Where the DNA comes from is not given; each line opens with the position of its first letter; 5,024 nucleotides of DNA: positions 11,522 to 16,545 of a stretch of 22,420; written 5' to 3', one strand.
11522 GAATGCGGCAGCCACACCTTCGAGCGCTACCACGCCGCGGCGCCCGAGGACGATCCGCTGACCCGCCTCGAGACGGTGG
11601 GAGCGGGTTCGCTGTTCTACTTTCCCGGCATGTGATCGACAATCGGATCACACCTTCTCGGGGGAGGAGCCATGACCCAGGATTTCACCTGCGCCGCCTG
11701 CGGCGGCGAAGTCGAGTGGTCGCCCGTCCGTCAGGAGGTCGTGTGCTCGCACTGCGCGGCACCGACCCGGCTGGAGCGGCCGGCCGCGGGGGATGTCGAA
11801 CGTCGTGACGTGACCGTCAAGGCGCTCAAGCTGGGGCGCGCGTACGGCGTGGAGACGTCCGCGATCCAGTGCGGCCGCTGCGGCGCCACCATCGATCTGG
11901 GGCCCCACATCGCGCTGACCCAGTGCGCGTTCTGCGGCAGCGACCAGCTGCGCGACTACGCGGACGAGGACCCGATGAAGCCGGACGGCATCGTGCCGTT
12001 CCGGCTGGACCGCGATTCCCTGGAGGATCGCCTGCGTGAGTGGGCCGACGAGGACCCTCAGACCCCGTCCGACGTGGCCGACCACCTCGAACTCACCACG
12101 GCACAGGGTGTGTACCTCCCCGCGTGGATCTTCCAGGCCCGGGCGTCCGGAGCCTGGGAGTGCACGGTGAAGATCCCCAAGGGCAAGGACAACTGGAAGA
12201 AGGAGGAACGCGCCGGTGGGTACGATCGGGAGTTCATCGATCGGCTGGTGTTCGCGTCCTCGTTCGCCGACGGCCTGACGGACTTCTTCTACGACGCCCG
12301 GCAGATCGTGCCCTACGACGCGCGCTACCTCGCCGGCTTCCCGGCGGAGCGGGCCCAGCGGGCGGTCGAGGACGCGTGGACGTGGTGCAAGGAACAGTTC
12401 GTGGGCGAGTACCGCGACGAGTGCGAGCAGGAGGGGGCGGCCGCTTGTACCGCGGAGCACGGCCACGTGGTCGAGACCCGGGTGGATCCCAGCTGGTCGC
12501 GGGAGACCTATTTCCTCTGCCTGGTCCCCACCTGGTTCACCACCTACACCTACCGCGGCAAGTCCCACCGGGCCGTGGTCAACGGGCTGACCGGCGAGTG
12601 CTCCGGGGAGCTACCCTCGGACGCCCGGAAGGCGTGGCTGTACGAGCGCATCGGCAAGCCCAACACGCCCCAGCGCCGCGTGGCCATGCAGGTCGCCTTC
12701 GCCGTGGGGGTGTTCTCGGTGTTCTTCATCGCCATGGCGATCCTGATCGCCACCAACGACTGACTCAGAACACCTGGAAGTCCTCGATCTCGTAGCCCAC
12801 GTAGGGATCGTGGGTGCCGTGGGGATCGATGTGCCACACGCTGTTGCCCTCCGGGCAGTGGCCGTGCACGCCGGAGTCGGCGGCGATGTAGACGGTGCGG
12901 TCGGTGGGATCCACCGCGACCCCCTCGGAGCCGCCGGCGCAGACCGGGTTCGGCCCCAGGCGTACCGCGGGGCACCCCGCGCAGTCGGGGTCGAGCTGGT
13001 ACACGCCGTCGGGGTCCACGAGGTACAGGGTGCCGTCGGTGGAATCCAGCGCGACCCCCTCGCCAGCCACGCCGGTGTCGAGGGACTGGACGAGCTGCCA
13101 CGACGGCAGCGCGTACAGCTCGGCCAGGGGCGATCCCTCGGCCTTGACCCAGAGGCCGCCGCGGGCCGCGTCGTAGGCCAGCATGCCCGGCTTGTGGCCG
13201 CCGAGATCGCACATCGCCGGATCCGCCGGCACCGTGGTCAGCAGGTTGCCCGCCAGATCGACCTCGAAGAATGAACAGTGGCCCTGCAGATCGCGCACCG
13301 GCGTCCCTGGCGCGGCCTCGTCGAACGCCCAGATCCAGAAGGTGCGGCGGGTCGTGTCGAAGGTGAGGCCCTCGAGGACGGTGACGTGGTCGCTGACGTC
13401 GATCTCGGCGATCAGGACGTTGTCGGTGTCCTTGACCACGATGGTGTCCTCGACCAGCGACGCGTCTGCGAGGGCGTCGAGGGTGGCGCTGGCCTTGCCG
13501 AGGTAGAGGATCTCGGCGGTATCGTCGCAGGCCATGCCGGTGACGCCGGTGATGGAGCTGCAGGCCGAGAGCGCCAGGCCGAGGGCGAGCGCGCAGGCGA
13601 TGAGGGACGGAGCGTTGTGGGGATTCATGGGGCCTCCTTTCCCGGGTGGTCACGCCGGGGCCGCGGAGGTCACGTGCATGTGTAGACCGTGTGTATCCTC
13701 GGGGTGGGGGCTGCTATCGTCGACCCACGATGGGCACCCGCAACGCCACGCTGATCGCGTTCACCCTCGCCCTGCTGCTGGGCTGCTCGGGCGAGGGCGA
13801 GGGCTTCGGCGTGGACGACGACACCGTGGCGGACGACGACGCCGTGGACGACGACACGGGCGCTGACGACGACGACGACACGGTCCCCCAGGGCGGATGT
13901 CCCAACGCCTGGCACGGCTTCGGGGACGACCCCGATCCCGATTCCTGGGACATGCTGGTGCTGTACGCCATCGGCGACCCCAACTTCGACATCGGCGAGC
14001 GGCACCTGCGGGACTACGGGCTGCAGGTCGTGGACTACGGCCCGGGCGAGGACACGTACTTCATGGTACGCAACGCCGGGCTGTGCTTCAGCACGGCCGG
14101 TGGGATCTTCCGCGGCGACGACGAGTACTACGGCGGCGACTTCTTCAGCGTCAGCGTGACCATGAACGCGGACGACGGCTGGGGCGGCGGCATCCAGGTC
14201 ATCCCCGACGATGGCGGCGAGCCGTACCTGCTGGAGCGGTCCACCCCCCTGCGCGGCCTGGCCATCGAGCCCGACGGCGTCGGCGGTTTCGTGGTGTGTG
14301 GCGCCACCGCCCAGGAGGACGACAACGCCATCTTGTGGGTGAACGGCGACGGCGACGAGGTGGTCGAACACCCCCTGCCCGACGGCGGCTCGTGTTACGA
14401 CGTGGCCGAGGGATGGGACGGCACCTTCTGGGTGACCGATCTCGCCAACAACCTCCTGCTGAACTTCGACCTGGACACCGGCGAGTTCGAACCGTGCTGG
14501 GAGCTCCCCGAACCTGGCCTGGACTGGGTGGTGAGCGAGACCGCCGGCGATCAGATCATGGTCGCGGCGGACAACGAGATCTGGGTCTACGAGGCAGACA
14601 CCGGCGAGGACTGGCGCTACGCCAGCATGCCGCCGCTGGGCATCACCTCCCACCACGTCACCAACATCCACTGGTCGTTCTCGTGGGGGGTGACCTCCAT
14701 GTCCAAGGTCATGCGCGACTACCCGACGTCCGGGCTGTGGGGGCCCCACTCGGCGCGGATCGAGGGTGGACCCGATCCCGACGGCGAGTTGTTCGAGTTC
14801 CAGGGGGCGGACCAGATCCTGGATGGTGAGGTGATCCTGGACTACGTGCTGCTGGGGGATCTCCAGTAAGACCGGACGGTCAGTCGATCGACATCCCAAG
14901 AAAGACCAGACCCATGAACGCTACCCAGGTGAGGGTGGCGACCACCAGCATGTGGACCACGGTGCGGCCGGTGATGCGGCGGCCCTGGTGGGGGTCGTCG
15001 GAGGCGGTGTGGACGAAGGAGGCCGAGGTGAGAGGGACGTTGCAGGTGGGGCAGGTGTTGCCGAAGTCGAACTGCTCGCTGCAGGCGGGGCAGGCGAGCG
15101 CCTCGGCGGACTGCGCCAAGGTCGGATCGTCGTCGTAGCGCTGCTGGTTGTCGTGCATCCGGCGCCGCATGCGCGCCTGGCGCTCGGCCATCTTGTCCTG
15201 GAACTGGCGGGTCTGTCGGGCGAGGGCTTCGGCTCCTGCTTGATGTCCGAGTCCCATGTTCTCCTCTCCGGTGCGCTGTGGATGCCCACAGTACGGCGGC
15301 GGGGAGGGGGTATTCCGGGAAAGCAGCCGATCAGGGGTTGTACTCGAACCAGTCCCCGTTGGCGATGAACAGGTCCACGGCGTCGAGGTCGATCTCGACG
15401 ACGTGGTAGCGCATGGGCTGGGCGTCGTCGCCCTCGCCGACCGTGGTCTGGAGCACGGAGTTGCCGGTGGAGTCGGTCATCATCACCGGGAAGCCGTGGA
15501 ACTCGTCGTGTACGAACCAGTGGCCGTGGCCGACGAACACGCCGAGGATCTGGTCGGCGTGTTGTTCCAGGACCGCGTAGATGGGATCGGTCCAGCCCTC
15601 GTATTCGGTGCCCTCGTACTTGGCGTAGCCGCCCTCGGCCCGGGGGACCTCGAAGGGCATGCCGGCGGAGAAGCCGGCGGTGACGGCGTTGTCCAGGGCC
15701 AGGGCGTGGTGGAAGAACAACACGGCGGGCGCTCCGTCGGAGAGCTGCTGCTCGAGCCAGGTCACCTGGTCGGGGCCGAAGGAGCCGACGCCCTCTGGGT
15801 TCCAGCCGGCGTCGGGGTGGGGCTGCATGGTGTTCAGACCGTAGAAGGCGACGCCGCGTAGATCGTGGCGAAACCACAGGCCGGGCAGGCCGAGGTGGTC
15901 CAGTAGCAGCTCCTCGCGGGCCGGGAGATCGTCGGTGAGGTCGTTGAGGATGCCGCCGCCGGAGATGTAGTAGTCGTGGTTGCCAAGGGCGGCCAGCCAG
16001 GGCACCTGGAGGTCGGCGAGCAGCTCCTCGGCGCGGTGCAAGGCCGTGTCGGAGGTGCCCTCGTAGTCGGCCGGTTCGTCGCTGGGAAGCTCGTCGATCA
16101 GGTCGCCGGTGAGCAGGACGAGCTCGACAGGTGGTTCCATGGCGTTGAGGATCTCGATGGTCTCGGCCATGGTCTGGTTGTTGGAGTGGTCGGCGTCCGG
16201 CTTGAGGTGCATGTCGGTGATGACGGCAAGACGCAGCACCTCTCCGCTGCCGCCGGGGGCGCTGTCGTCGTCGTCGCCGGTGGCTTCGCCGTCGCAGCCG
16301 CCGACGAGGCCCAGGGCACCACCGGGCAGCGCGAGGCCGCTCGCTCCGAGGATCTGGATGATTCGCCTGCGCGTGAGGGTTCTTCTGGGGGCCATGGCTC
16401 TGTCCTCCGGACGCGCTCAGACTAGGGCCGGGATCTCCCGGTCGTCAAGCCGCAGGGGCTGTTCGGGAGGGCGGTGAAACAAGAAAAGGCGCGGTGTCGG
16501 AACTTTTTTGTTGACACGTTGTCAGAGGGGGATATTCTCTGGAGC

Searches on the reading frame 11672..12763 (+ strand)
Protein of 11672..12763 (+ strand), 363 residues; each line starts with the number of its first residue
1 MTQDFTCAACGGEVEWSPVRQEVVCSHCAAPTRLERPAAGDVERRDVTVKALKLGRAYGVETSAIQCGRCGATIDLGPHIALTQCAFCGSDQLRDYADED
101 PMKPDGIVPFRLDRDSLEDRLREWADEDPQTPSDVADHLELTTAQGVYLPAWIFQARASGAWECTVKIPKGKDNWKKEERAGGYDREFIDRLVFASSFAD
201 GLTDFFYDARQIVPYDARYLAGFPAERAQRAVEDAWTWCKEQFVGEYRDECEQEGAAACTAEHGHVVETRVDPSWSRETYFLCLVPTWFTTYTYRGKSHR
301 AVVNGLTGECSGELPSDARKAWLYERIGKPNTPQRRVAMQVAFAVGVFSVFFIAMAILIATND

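Call 41: search_protein_families(library=pfam, proteins=[window:11672-12763:+], max_evalue=0.001)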
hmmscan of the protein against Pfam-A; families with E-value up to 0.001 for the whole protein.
window:11672-12763:+ (363 aa): 0 families

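Call 75: search_protein_families(library=pfam, proteins=[window:11672-12763:+], max_evalue=0.1)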
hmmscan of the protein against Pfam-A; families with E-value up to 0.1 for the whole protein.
window:11672-12763:+ (363 aa): 4 families
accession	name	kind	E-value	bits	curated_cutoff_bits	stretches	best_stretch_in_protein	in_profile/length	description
PF12773.13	DZR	-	0.0014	19.2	27.3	0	5-34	13-36/45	Double zinc ribbon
PF14599.11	zinc_ribbon_6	-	0.0086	16.4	27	1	46-90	11-55/59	Zinc-ribbon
PF09723.15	Zn_ribbon_8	-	0.048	14.1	34.4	0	4-31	5-36/41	Zinc ribbon domain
PF01155.25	HypA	-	0.052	14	28.9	0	63-94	69-98/112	Hydrogenase/urease nickel incorporation, metallochaperone, hypA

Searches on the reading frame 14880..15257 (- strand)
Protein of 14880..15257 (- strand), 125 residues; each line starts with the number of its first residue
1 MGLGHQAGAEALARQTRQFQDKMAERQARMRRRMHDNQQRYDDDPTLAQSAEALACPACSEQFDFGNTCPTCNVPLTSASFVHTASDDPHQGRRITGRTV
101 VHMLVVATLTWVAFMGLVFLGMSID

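Call 42: search_protein_families(library=ncbifam, proteins=[window:14880-15257:-], max_evalue=1)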
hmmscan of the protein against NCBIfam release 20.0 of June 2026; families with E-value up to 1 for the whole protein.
window:14880-15257:- (125 aa): 2 families
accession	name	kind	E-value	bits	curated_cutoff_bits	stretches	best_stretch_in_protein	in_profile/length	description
NF049953.1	ribbon_DG_selen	exception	0.0011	19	130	1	36-74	130-169/172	zinc ribbon-containing (seleno)protein DG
NF006417.0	PRK08665.1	equivalog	0.17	10.1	961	1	12-74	693-752/759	vitamin B12-dependent ribonucleotide reductase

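Call 75: search_protein_families(library=pfam, proteins=[window:14880-15257:-], max_evalue=0.1)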
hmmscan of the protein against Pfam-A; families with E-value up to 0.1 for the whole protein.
window:14880-15257:- (125 aa): 5 families
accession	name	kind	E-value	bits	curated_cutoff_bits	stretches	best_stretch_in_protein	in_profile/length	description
PF07191.17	Zn_ribbon_6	-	0.00052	20.4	25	1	49-77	12-40/67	Double zinc ribbon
PF13920.12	zf-C3HC4_3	-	0.014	15.6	27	1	54-78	24-48/49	Zinc finger, C3HC4 type (RING finger)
PF24110.1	DUF7385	-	0.048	13.8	28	1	47-64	20-37/72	Family of unknown function (DUF7385)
PF25206.1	DUF7836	-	0.085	13.1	26.7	0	56-87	10-51/59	Domain of unknown function (DUF7836)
PF12898.13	Stc1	-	0.088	13.8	24.8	0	33-89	18-74/84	Stc1 domain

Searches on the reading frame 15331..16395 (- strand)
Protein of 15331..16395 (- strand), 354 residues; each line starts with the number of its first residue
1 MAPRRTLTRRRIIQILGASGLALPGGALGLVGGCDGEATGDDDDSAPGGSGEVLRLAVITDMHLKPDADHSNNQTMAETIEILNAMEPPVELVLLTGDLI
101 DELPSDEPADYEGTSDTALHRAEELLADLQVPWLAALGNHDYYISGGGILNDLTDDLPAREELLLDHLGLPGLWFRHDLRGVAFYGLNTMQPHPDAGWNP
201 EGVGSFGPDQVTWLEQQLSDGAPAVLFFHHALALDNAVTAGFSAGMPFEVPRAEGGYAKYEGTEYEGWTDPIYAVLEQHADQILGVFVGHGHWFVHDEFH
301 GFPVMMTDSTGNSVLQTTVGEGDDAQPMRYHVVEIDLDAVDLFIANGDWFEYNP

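Call 41: search_protein_families(library=pfam, proteins=[window:15331-16395:-], max_evalue=0.001)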
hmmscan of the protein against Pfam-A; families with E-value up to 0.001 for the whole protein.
window:15331-16395:- (354 aa): 1 family
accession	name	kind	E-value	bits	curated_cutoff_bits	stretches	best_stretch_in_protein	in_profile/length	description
PF00149.33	Metallophos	-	7.9e-11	43.2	21.5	1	54-252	1-160/191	Calcineurin-like phosphoesterase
